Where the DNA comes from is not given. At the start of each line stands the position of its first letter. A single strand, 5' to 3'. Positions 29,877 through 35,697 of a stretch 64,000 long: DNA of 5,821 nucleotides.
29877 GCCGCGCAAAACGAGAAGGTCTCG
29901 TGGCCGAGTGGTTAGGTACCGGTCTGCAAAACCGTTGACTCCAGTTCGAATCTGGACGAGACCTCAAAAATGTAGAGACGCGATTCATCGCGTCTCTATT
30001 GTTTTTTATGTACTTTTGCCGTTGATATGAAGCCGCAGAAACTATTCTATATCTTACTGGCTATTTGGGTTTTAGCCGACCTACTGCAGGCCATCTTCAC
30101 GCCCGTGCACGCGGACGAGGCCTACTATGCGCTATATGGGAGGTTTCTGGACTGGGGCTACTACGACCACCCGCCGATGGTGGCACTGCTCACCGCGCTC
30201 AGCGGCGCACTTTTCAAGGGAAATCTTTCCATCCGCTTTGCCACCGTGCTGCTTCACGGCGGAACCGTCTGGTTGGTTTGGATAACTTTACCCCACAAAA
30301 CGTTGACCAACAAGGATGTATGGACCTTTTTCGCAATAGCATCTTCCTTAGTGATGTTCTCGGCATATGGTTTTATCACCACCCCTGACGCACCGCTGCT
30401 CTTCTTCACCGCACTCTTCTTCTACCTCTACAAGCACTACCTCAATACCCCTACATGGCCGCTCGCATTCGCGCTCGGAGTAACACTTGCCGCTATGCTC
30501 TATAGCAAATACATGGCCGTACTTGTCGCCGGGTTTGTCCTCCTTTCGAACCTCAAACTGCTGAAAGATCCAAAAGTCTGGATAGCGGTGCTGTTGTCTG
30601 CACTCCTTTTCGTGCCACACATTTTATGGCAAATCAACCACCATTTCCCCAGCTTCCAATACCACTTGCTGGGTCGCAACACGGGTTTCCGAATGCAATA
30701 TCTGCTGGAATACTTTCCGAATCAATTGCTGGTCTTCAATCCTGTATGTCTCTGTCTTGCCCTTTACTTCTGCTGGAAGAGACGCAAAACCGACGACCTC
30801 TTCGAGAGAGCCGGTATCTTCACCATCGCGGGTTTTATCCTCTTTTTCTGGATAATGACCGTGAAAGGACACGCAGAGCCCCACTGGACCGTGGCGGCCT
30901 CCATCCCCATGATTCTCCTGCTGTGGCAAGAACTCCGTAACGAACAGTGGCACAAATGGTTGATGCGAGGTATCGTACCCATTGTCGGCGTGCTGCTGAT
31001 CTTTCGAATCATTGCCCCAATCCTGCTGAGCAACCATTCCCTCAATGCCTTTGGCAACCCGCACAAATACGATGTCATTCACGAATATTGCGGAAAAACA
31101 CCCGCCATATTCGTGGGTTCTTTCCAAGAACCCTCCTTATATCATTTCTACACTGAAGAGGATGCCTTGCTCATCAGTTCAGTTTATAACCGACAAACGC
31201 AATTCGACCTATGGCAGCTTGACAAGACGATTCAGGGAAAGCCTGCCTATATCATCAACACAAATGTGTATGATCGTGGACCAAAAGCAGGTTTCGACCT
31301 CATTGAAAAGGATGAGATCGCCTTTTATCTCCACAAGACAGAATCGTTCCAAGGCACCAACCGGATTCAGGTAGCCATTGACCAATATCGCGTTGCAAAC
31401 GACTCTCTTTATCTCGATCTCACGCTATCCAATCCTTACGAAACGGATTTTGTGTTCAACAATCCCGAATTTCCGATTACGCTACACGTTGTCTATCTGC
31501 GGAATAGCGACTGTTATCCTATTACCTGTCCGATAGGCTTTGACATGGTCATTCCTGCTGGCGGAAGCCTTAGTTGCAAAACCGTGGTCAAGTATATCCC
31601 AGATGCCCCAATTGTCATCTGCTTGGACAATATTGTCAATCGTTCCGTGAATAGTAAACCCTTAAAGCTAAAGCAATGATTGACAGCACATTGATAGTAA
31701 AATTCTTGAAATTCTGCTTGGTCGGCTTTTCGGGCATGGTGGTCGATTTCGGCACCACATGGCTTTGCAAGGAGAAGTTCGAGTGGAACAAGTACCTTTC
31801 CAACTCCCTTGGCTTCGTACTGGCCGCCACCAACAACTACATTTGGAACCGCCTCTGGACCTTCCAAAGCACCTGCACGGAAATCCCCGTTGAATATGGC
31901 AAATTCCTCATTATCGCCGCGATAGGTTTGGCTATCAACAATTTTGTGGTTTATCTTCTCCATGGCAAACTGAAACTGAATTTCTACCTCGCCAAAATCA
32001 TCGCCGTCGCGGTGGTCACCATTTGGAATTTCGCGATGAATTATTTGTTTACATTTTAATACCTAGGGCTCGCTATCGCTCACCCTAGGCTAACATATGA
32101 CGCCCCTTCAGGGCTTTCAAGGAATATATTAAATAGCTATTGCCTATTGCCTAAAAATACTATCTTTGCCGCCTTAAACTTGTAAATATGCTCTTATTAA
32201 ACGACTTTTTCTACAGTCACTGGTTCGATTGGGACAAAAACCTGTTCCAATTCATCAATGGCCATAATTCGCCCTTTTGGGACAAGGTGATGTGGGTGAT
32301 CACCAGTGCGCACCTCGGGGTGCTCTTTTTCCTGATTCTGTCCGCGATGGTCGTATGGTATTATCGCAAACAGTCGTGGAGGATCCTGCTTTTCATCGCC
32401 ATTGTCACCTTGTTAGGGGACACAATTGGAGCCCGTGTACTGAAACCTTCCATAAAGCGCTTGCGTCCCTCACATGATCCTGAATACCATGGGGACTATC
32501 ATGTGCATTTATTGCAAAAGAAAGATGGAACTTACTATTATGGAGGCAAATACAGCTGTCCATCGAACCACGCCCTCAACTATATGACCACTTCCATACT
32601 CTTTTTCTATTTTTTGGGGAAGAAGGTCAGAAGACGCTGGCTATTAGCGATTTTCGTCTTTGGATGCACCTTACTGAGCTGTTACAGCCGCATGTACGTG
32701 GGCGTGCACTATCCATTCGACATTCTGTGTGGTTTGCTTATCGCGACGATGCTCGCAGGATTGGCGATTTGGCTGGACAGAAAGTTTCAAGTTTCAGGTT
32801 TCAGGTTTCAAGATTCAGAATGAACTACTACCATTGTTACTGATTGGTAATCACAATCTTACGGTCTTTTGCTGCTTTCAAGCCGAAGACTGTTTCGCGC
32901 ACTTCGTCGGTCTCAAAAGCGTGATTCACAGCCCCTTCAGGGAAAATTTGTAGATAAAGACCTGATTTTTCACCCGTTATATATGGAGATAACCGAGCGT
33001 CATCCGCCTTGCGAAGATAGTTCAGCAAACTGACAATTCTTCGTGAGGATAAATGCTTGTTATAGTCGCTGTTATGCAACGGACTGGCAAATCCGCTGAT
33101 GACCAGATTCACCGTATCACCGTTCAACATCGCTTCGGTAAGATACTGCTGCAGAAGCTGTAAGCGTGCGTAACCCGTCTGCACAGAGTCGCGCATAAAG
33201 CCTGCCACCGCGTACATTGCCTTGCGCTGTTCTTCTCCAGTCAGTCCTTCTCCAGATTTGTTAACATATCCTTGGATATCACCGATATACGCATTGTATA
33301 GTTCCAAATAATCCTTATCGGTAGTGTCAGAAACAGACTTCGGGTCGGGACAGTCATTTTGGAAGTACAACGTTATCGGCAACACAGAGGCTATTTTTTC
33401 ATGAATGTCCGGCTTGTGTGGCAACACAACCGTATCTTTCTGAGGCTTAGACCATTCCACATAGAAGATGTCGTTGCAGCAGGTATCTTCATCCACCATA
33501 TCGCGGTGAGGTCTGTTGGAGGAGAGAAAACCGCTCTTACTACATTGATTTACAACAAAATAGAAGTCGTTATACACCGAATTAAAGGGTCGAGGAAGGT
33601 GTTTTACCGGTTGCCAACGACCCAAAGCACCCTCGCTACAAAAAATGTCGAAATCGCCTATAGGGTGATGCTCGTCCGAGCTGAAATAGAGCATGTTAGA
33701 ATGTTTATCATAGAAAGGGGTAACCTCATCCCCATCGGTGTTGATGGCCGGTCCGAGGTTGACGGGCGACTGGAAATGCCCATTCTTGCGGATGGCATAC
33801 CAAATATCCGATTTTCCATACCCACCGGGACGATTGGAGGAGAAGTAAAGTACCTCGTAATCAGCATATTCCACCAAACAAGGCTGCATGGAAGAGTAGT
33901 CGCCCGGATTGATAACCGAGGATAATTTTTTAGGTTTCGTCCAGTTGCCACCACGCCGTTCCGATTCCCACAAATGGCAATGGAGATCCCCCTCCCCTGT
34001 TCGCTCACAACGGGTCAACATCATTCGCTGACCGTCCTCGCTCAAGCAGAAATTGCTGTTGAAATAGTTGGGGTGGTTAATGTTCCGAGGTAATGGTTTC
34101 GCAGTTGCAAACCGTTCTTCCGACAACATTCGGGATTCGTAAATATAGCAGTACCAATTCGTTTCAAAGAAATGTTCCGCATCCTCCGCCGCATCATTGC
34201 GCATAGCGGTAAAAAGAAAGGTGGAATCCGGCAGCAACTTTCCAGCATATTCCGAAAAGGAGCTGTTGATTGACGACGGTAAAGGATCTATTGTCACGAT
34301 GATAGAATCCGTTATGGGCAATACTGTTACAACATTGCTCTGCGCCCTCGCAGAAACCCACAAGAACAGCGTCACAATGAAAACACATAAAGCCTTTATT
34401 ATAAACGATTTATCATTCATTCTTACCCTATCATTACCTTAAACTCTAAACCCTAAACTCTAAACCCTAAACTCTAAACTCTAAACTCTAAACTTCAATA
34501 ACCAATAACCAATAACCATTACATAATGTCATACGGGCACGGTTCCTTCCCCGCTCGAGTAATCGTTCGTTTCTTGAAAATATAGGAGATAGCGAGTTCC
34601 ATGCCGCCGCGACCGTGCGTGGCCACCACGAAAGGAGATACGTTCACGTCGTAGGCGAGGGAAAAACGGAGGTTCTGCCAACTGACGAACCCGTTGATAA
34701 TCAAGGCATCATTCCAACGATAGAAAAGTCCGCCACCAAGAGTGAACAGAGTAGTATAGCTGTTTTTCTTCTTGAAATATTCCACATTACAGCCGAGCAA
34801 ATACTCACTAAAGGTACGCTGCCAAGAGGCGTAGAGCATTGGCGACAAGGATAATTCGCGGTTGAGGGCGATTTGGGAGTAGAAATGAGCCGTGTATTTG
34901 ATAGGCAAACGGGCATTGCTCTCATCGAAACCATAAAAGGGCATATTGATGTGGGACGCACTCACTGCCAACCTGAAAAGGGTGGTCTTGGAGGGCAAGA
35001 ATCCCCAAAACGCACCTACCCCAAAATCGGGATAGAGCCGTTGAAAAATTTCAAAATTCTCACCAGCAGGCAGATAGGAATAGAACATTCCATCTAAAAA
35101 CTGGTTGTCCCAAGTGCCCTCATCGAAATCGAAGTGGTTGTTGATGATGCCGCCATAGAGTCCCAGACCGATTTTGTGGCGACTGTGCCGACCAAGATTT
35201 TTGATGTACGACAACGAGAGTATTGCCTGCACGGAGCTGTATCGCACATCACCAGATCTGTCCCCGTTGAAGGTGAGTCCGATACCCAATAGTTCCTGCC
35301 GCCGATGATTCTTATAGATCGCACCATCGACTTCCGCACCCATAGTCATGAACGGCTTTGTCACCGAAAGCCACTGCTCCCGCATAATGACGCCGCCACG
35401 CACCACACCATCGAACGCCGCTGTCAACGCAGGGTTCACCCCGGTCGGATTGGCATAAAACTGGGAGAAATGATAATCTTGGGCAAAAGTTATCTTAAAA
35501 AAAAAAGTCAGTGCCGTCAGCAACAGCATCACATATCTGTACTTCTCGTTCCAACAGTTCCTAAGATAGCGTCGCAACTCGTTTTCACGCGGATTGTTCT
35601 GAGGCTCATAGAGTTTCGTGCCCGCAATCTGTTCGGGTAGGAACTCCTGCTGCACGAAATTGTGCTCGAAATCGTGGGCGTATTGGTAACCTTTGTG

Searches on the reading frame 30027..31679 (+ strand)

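Call 30: search_protein_families(library=pfam, proteins=[window:30027-31679:+], max_evalue=0.001)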
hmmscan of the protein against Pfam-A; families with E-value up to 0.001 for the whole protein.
window:30027-31679:+ (550 aa): 1 family
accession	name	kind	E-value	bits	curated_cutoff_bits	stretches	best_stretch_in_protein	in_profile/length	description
PF13231.12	PMT_2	-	2.2e-14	54.4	26.1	1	47-201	1-160/160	Dolichyl-phosphate-mannose-protein mannosyltransferase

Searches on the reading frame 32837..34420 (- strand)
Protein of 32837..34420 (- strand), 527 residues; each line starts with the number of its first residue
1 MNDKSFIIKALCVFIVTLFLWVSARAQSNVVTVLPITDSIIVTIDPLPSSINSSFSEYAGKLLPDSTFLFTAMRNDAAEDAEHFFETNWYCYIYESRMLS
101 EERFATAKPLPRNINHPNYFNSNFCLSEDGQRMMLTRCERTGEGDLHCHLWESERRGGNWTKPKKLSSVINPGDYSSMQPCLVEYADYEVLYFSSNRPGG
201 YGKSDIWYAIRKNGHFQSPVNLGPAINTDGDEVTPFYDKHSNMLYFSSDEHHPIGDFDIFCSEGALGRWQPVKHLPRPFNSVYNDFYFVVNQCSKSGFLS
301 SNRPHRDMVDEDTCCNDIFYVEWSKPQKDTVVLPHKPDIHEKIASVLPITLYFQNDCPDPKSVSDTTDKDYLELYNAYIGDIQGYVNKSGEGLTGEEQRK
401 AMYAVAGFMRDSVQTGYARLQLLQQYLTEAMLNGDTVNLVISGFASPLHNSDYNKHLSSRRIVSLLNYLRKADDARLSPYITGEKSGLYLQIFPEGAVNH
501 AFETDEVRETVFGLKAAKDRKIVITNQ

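Call 30: search_protein_families(library=pfam, proteins=[window:32837-34420:-], max_evalue=0.001)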
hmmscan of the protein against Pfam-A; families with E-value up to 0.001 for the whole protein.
window:32837-34420:- (527 aa): 1 family
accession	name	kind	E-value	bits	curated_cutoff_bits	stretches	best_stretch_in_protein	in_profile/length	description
PF07676.18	PD40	-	1.1e-08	35.2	20.9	1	222-260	1-37/38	WD40-like Beta Propeller Repeat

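Call 70: find_encoding_contigs(protein=window:32837-34420:-, flank=4000, max_places=4)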
Protein window:32837-34420:- (527 aa): 9 contigs read that carry it; 4 places shown.
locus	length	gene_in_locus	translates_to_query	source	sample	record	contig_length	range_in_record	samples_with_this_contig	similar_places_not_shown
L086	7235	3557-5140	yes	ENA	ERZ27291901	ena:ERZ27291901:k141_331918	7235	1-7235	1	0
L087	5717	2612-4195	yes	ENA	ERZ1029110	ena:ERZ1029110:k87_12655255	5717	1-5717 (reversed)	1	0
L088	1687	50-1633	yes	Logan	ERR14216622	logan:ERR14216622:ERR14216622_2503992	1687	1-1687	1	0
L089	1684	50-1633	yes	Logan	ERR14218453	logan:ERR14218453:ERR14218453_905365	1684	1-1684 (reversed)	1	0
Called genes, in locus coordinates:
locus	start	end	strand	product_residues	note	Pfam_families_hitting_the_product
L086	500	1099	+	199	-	PF10543:ORF6N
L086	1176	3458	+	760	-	PF05496:RuvB_N, PF00004:AAA, PF07728:AAA_5 (faint), PF20720:nSTAND3 (faint), PF16193:AAA_assoc_2, PF12002:MgsA_C, PF11751:PorP_SprF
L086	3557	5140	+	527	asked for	PF07676:PD40 (faint)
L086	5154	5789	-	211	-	PF01569:PAP2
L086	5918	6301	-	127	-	PF04138:GtrA_DPMS_TM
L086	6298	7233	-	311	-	?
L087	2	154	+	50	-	?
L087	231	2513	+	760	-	PF05496:RuvB_N, PF00004:AAA, PF07728:AAA_5 (weak), PF20720:nSTAND3 (weak), PF16193:AAA_assoc_2, PF12002:MgsA_C, PF11751:PorP_SprF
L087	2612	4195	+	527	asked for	PF07676:PD40 (faint)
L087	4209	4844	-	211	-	PF01569:PAP2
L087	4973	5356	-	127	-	PF04138:GtrA_DPMS_TM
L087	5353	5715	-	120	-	?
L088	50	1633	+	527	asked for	PF07676:PD40 (faint)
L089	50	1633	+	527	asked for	PF07676:PD40 (faint)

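Call 79: search_protein_families(library=ncbifam, proteins=[window:32837-34420:-], max_evalue=0.01)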
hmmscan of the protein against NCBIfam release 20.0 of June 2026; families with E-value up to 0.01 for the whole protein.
window:32837-34420:- (527 aa): 2 families
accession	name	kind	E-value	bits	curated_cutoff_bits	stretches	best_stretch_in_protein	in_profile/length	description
NF053607.1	CHU_0125_OmpA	equivalog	2.1e-45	155.4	620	1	50-331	153-420/639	CHU_0125 family OmpA-like outer membrane integrity protein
NF052230.1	T9SS_PorE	exception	2.2e-42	145.2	600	1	51-304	155-405/648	PorE family type IX secretion system protein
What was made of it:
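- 32837..34420 (-): PorE-like / CHU_0125-like PD40 protein directly downstream of the porP-like gene. Calls 30, 79 (E 2e-42 to 2e-45; a partial match below the full-length cut-offs).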

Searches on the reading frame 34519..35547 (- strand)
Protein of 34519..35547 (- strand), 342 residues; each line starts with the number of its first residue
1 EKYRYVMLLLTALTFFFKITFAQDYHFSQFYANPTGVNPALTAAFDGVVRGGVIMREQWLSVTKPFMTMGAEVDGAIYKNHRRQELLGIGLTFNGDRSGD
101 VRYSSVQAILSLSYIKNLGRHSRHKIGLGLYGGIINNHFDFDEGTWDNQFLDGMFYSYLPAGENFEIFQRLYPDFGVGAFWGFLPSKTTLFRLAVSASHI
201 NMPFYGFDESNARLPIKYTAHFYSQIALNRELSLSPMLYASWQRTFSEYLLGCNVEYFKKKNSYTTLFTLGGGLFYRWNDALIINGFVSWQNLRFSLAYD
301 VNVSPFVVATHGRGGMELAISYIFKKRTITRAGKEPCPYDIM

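Call 79: search_protein_families(library=ncbifam, proteins=[window:34519-35547:-], max_evalue=0.01)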
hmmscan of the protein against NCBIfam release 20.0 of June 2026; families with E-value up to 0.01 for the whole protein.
window:34519-35547:- (342 aa): 1 family
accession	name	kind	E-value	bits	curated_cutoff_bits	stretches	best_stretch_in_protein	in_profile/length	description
TIGR03519.1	T9SS_PorP_fam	subfamily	1.1e-40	140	90.55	1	7-324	6-292/292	PorP/SprF family type IX secretion system membrane protein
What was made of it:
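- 34519..35547 (-): Orphan PorP/SprF-family gene, the candidate shuttle/anchor for these cargo proteins. It lies in the same open frame as the upstream RarA/MgsA gene. TIGR03519 at 140 bits against a cut-off of 90.55 (call 79).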
